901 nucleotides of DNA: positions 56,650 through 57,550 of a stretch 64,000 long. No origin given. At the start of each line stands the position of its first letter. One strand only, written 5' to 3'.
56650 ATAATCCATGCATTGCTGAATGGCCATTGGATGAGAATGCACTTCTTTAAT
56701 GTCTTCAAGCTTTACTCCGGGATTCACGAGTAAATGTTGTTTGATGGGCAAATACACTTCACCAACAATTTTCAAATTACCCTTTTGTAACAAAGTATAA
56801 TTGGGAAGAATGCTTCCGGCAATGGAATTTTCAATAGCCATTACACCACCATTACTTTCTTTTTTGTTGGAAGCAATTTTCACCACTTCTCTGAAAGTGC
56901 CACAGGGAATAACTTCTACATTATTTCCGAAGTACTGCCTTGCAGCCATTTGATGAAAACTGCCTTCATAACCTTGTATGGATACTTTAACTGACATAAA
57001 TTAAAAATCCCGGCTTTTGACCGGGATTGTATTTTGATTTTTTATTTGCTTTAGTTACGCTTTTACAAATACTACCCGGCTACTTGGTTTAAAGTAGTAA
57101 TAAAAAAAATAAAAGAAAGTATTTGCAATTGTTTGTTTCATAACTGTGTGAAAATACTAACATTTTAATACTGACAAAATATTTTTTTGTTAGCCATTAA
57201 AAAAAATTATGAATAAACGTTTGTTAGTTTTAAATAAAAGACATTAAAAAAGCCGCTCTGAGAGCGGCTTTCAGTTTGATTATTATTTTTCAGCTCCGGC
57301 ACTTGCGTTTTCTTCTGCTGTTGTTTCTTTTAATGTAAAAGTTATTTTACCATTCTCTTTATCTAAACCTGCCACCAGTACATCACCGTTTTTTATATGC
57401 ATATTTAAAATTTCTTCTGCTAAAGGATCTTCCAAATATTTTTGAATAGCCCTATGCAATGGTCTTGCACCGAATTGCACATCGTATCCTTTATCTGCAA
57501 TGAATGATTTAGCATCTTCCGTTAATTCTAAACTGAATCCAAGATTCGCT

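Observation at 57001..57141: Aromatic leader peptide (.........) plus terminator hairpin: a classical ribosome-mediated attenuator ahead of pheA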

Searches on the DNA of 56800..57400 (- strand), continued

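Call 36: search_with_rna_model(model_id=R2, sources=[window, L001, L002, L003, L004, L005, L006, L007, L008, L009, L010, L011, L012, L013, L014, L015, L016, L017, L018, L019, L020, L021, L022, L023, L024, L025, L026, L027, L028, L029, L030, L031, L032, L033, L034, L035, L036, L037, L038, L039, L040, L041, L042, L043, L044, L045, L046, L047, L048, L049, L050, L051, L052, L053, L054, L055, L056, L057, L058, L059, L060, L061, L062, L063, L064, L065, L066, L067, L068, L069, L070, L071, L072, L073, L074, L075, L076, L077, L078, L079, L080], make_alignment=true, max_evalue=0.000001)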
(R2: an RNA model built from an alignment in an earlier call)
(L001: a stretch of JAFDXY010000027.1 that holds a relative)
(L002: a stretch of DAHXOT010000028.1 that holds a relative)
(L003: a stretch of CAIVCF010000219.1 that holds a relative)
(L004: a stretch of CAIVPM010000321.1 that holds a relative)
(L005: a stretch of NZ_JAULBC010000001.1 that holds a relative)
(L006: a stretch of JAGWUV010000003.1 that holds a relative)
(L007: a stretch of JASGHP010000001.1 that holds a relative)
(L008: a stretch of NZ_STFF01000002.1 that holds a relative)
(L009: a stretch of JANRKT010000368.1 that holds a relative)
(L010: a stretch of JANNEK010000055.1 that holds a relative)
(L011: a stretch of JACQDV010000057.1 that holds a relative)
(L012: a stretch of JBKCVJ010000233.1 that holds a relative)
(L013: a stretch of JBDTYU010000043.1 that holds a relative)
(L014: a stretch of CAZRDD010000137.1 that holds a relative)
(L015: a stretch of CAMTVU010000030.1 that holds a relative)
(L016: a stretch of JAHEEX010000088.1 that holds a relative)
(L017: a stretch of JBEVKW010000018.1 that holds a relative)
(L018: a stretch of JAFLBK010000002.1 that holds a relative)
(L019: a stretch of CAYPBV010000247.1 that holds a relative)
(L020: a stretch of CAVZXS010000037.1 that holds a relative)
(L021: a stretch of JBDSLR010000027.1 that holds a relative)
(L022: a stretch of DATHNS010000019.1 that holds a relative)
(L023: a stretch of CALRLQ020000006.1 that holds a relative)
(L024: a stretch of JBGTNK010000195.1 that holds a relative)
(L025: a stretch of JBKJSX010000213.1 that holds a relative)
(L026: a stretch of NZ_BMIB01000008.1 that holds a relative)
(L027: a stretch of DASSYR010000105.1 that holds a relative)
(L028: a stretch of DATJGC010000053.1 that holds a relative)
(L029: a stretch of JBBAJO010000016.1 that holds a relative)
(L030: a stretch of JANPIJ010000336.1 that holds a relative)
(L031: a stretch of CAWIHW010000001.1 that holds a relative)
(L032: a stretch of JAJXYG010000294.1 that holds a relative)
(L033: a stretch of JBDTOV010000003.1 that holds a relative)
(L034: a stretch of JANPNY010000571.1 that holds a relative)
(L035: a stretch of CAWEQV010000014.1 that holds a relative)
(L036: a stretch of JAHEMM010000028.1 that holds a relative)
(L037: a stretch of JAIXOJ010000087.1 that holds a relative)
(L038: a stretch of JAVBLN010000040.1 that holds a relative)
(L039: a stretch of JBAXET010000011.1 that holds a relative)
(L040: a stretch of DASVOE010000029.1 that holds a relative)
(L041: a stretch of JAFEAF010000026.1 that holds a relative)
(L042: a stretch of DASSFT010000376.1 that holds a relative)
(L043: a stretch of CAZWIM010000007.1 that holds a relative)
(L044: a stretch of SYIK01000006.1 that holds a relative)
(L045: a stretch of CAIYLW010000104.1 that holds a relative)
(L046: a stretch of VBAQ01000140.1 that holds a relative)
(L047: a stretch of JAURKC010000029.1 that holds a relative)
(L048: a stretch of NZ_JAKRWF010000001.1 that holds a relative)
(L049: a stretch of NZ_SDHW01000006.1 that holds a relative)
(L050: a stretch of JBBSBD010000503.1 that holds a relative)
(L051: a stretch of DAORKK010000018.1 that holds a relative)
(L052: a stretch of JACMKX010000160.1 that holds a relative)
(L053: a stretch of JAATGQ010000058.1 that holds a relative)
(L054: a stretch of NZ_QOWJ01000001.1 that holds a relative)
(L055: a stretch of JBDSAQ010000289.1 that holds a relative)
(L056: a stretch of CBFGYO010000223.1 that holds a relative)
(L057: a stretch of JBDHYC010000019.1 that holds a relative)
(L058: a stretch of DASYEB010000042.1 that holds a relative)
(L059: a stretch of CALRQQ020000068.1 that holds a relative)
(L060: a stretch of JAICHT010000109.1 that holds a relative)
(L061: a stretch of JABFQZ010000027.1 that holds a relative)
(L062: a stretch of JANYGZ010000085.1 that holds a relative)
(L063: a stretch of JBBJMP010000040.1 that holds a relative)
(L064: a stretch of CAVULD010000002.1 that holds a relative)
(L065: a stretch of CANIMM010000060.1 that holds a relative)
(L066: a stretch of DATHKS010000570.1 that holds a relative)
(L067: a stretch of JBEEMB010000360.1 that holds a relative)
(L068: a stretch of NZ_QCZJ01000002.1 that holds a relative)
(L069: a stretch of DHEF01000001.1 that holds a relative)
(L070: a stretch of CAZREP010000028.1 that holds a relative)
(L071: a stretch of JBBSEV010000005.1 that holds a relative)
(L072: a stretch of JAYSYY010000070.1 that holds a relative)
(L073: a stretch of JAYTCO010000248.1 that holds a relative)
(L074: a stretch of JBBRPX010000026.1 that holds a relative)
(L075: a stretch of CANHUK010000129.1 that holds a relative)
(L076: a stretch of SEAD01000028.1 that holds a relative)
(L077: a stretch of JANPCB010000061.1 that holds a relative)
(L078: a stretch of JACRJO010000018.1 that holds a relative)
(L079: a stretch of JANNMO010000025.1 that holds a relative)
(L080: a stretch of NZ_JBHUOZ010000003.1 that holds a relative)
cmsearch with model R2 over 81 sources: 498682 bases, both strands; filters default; matches with E-value up to 0.000001: 80.
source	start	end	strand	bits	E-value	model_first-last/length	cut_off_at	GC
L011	2356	2499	+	134.1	1.4e-21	1-143/143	no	0.33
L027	2212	2356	+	133.5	1.8e-21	1-143/143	no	0.31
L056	2349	2500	+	132.1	3.2e-21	1-143/143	no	0.36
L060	2358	2497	+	131.4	4.4e-21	1-143/143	no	0.34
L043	2349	2497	+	131.2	4.9e-21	1-143/143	no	0.36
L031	2364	2497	+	130.6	6.2e-21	1-143/143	no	0.31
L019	740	885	+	129.7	9.1e-21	1-143/143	no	0.31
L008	2219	2371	+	128.9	1.3e-20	1-143/143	no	0.33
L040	2182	2330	+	126.1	4.3e-20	1-143/143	no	0.32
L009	2349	2496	+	124.1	9.9e-20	1-143/143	no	0.35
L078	2271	2419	+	123.9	1.1e-19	1-143/143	no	0.36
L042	2199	2342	+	123.6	1.2e-19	1-143/143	no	0.35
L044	2349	2497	+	122.4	2.1e-19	1-143/143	no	0.29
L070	2235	2378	+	122.2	2.3e-19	1-143/143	no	0.32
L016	300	440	+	122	2.5e-19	1-143/143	no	0.31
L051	2316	2464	+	122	2.5e-19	1-143/143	no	0.36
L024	2261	2409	+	121.5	3e-19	1-143/143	no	0.33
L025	2359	2495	+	120.4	5e-19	1-143/143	no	0.26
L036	2350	2498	+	120.2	5.3e-19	1-143/143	no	0.34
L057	2355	2500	+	119.6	7.1e-19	1-143/143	no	0.34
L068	2236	2373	+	119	8.9e-19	1-143/143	no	0.35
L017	1693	1837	+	119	9.3e-19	1-143/143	no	0.37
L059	1062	1210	+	118.5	1.1e-18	1-143/143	no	0.36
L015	2161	2310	+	118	1.4e-18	1-143/143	no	0.35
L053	2312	2456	+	117.9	1.4e-18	1-143/143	no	0.35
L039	2351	2493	+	116.9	2.2e-18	1-143/143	no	0.31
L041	2355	2501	+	116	3.3e-18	1-143/143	no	0.33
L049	2344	2490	+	115.5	4.2e-18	1-143/143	no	0.36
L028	2311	2453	+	115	5e-18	1-143/143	no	0.34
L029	2327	2465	+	114.6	6e-18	1-143/143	no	0.37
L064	2231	2375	+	114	7.9e-18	1-143/143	no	0.37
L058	2346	2493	+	113.6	9.1e-18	1-143/143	no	0.32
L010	2171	2311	+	113.4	1e-17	1-143/143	no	0.3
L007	2276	2418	+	112.5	1.5e-17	1-143/143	no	0.35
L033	2363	2497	+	111.7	2.1e-17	1-143/143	no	0.32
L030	327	473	+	110.8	3.1e-17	1-143/143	no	0.31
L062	2277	2417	+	110.7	3.2e-17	1-143/143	no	0.29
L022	2287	2426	+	110.4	3.7e-17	1-143/143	no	0.29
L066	678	827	+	109.3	5.9e-17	1-143/143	no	0.39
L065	2232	2377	+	109.3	5.9e-17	1-143/143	no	0.31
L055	9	145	+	109.2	6.1e-17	1-143/143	no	0.31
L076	2314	2457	+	108.6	7.9e-17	1-143/143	no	0.36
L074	2354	2496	+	108.5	8.3e-17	1-143/143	no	0.27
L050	400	537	+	108.3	9.2e-17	1-143/143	no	0.31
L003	981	1119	+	108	1e-16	1-143/143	no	0.3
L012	1992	2129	+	107.1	1.5e-16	1-143/143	no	0.39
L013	2364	2500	+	103.6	6.7e-16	1-143/143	no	0.32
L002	2362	2502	+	103.6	6.9e-16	1-143/143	no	0.28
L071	2350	2485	+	103.1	8.3e-16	1-143/143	no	0.27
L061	2356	2496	+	103.1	8.4e-16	1-143/143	no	0.26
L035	2363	2502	+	103.1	8.5e-16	1-143/143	no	0.34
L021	2325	2468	+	102.4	1.1e-15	1-143/143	no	0.31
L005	2352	2499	+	102.2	1.2e-15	1-143/143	no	0.34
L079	2352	2494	+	102.1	1.3e-15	1-143/143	no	0.28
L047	2235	2380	+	101.9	1.4e-15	1-143/143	no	0.3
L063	2265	2412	+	101.8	1.5e-15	1-143/143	no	0.34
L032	2364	2497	+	100.5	2.6e-15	1-143/143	no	0.37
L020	2225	2376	+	100.5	2.6e-15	1-143/143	no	0.31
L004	525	668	+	98.9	5.1e-15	1-143/143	no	0.31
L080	2344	2494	+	98.6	5.8e-15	1-143/143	no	0.32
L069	2346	2494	+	98.5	6.1e-15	1-143/143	no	0.33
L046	2237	2374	+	97.9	8e-15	1-143/143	no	0.38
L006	2361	2502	+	97.5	9.6e-15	1-143/143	no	0.3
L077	2355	2496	+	96.5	1.5e-14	1-143/143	no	0.29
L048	2349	2500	+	96.3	1.6e-14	1-143/143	no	0.39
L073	2355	2495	+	96.2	1.7e-14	1-143/143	no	0.28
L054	2339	2472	+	95.8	1.9e-14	1-143/143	no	0.37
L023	2358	2501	+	93.8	4.7e-14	1-143/143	no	0.27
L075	2299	2441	+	91.7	1.2e-13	1-143/143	no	0.41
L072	2347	2489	+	90.1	2.3e-13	1-143/143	no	0.35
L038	2270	2412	+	90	2.4e-13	1-143/143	no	0.36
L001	2355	2502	+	88.2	5.3e-13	1-143/143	no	0.26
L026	2360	2500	+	88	5.7e-13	1-143/143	no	0.33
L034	2270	2404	+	87.9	5.8e-13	1-143/143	no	0.33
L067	2301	2442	+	86.2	1.2e-12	1-143/143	no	0.39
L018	2359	2495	+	83.5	4e-12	1-143/143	no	0.39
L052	2315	2452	+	79.3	2.4e-11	1-143/143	no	0.33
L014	2261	2406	+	77.2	5.9e-11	1-143/143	no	0.33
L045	1957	2096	+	65.3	9.6e-09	1-143/143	no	0.32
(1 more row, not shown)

Alignment A4: 80 matches aligned to the model, 185 columns, each read 5' to 3' on its own strand. Consensus structure (alignment columns), stored with it:
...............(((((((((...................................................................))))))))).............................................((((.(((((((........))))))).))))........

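Call 69: search_with_rna_model(model_id=R2, sources=[L081, L082, L083, L084, L085, L086, L087, L088], max_evalue=1, filters=off)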
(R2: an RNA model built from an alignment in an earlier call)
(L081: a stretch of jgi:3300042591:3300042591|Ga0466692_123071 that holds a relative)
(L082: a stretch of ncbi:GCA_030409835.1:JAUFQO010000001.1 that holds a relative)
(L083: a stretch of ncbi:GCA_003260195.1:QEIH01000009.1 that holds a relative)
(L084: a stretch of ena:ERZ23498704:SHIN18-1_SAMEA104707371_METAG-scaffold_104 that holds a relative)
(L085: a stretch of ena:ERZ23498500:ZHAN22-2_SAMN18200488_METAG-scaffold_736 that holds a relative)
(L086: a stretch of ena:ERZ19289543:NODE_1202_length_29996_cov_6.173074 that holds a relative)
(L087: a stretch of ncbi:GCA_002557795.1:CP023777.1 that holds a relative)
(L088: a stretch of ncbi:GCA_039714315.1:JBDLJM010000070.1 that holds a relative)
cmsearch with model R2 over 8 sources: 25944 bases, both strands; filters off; matches with E-value up to 1: 11.
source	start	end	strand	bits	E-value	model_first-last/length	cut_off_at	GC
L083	1056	1187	+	54.5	5.3e-08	1-143/143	no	0.22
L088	1050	1189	+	50.4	3e-07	1-143/143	no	0.26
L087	1017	1163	+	50.1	3.5e-07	1-143/143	no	0.36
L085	1051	1184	+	46.3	1.8e-06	1-143/143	no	0.28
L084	1058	1184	+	42.1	1.1e-05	1-143/143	no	0.35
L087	862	993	+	35.2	0.00022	1-143/143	no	0.37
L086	1038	1190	+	33.9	0.00037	1-143/143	no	0.42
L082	1051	1181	+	28.4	0.004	1-143/143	no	0.22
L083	1145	1297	-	18.8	0.25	1-143/143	no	0.27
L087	337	448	+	18.6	0.27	1-143/143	no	0.42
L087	413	448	-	18.3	0.3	100-135/143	no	0.39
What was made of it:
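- On Bacteroidota pheA aromatic leader (as annotated in F. psychrophilum; not in Rfam): R2 finds 7 of 8 distant Bacteroidota loci at E between 5e-8 and 4e-3 (call 69).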

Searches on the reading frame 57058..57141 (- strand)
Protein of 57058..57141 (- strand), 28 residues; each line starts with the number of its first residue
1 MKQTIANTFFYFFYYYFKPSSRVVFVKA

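Call 77: search_protein_families(library=ncbifam, proteins=[window:57058-57141:-], max_evalue=10)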
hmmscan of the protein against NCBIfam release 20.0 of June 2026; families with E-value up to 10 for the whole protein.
seq(28 aa): 0 families

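Call 78: search_protein_families(library=pfam, proteins=[window:57058-57141:-], max_evalue=10)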
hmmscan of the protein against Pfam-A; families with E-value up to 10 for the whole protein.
seq(28 aa): 0 families
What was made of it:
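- No Pfam or NCBIfam family matches (calls 77, 78).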
